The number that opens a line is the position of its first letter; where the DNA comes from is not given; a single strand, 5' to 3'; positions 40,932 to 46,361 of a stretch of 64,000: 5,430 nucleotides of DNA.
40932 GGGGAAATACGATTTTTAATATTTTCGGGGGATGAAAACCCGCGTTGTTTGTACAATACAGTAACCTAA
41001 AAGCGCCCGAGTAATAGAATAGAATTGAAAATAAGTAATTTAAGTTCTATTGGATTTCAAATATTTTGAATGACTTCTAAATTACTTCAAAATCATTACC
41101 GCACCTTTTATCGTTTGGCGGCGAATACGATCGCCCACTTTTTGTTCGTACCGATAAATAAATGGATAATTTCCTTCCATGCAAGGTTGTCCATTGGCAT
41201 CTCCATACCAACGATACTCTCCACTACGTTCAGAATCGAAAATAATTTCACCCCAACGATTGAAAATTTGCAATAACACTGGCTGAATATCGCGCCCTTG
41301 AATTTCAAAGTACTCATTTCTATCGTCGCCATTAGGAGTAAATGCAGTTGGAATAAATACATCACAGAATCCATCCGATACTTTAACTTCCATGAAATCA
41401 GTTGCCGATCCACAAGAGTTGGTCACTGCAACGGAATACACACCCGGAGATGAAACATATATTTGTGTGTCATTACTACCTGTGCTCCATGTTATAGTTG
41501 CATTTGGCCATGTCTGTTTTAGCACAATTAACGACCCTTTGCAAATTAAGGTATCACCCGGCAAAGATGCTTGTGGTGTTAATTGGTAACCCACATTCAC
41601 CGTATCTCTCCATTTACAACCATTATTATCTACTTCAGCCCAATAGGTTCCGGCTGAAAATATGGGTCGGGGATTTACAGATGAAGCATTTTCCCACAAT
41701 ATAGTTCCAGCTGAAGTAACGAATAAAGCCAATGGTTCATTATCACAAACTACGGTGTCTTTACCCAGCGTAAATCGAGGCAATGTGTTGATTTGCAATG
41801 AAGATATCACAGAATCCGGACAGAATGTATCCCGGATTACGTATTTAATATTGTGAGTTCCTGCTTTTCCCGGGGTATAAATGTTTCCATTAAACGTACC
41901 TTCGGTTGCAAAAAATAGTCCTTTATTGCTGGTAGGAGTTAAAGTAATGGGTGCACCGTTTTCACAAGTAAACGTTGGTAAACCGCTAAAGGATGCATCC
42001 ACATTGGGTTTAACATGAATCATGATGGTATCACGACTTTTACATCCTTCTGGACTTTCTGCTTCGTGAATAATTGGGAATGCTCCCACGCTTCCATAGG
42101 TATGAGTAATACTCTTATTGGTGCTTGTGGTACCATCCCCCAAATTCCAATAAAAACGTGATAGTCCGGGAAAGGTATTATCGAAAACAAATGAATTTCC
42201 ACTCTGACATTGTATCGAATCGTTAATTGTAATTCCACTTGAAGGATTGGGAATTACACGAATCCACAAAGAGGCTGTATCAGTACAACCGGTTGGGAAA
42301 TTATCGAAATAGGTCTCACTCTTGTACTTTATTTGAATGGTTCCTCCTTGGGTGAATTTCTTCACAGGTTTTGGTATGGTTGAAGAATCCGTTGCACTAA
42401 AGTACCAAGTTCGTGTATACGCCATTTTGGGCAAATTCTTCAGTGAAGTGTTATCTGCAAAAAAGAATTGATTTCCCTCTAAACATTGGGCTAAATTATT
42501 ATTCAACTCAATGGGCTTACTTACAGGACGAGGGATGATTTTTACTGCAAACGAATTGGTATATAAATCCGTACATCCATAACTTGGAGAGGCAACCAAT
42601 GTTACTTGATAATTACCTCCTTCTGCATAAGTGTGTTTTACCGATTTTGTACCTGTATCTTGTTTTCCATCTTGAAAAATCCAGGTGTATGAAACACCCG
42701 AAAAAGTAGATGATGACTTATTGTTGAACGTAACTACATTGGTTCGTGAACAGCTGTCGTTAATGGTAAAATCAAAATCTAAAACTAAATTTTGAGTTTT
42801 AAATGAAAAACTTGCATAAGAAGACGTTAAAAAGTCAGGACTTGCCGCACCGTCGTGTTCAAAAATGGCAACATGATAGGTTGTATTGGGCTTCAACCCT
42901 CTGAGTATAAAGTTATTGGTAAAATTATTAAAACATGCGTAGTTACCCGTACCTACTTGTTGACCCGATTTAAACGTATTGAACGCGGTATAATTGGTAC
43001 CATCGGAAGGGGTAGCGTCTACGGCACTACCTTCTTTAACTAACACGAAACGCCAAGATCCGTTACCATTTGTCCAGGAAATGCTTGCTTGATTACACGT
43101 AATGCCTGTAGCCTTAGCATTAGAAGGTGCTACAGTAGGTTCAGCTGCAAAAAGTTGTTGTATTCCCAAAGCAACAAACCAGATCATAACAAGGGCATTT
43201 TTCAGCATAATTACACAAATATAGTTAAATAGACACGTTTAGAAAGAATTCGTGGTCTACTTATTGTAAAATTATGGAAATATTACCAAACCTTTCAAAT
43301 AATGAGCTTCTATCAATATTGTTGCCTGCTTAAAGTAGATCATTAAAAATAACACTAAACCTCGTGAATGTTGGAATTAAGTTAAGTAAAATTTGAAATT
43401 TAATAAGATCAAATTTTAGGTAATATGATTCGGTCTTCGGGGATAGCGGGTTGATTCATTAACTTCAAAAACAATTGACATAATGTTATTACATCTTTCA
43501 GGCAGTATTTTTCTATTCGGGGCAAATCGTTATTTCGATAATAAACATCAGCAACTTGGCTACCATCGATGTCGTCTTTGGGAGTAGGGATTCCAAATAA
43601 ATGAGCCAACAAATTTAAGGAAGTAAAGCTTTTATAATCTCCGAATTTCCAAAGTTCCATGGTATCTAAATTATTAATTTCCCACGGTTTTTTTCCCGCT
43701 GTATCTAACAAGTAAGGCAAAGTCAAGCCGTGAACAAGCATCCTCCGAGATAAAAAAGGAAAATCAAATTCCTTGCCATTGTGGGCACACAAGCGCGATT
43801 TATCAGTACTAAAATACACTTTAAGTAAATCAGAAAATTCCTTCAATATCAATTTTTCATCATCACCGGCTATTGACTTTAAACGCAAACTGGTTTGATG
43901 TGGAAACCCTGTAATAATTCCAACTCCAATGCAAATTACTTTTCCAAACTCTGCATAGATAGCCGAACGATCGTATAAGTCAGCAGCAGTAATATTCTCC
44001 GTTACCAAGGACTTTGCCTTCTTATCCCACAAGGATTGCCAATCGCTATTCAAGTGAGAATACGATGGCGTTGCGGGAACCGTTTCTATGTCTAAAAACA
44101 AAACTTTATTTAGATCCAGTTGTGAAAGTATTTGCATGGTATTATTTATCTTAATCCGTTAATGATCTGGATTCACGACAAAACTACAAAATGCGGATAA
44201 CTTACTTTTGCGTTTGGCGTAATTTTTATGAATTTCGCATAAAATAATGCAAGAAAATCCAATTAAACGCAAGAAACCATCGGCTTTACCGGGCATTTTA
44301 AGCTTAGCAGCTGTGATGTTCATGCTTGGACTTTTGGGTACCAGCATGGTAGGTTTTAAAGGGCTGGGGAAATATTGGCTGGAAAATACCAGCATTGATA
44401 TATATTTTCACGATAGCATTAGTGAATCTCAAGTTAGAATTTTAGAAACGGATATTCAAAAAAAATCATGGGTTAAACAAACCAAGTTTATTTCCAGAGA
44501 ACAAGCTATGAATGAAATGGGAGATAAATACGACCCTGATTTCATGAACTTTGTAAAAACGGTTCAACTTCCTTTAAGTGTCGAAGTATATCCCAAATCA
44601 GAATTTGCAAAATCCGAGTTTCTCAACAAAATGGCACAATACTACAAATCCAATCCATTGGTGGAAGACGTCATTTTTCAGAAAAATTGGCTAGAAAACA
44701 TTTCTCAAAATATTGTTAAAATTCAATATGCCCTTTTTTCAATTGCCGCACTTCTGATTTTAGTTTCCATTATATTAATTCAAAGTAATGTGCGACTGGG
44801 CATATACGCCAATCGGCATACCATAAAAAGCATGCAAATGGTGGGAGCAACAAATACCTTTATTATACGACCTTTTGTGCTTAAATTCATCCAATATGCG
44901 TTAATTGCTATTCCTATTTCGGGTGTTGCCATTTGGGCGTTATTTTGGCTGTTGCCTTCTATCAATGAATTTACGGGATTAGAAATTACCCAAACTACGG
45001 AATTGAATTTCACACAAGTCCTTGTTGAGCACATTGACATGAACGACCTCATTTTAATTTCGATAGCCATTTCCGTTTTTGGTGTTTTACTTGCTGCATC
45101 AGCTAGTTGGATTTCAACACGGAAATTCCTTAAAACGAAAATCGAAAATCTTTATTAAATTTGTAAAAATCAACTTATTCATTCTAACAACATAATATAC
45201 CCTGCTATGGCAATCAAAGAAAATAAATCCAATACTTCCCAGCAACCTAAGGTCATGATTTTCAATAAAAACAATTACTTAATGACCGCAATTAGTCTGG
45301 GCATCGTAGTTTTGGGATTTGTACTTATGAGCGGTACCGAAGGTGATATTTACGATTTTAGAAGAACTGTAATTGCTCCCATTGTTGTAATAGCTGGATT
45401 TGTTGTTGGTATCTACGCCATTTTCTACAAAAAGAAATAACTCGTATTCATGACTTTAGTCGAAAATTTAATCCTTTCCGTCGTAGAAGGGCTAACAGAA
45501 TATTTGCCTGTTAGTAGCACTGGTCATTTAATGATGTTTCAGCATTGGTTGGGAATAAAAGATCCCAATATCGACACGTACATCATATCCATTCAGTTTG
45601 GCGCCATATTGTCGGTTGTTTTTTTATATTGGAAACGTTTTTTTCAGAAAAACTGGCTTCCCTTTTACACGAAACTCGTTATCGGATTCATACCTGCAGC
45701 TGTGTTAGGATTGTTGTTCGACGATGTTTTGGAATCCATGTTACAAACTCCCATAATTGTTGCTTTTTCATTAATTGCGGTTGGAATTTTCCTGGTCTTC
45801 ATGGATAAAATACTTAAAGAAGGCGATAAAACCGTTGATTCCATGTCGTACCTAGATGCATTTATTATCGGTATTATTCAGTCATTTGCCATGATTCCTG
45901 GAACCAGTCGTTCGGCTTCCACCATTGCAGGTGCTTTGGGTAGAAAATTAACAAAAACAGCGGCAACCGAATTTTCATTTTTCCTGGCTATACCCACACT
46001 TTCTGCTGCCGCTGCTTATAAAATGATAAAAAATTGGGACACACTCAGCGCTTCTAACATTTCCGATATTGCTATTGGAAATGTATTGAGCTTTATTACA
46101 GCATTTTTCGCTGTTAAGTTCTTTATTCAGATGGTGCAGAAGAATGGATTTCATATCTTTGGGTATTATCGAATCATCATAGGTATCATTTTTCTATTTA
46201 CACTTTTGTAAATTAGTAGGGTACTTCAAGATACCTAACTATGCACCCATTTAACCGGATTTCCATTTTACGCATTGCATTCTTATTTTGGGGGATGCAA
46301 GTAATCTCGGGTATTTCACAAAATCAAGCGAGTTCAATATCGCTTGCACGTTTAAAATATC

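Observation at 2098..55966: Exact 12-13-mer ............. recurs seven times on both strands, in three reading frames and in non-coding DNA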

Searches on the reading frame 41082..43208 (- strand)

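Call 10: search_protein_families(library=ncbifam, proteins=[window:41082-43208:-])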
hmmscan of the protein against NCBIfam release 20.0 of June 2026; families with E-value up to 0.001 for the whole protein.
window:41082-43208:- (708 aa): 2 families
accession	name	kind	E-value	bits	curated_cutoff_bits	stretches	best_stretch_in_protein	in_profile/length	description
TIGR04131.1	Bac_Flav_CTERM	domain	2.2e-11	43.7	35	1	619-702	3-79/85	T9SS type B sorting domain-containing protein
TIGR00864.1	PCC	subfamily_domain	7.3e-07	25.9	1861.4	1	157-403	1237-1478/2700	polycystin cation channel protein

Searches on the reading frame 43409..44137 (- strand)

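Call 62: search_protein_families(library=pfam, proteins=[window:43409-44137:-], max_evalue=0.00001)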
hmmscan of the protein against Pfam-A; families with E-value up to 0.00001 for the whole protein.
window:43409-44137:- (242 aa): 2 families
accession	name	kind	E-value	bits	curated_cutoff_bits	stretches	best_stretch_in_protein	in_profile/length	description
PF10108.15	DNA_pol_B_exo2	-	2.9e-19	70.1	24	1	64-227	8-174/213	Predicted 3'-5' exonuclease related to the exonuclease domain of PolB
PF13482.12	RNase_H_2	-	9.6e-12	45.6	22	1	62-224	12-162/165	RNase_H superfamily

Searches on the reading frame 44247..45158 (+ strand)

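Call 62: search_protein_families(library=pfam, proteins=[window:44247-45158:+], max_evalue=0.00001)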
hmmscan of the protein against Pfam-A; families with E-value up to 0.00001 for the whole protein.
window:44247-45158:+ (303 aa): 2 families
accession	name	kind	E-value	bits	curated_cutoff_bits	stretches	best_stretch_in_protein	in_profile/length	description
PF18075.7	FtsX_ECD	-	4.7e-13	50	23.5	1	49-142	2-96/96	FtsX extracellular domain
PF02687.27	FtsX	-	2.7e-10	40.8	25.5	1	165-298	2-119/120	FtsX-like permease C-terminal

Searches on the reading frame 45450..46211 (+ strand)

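Call 62: search_protein_families(library=pfam, proteins=[window:45450-46211:+], max_evalue=0.00001)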
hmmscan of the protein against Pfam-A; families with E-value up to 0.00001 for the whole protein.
window:45450-46211:+ (253 aa): 1 family
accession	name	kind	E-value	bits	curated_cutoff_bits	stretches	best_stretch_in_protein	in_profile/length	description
PF02673.24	BacA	-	1.2e-74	251.7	33.4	1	7-247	2-257/257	Bacitracin resistance protein BacA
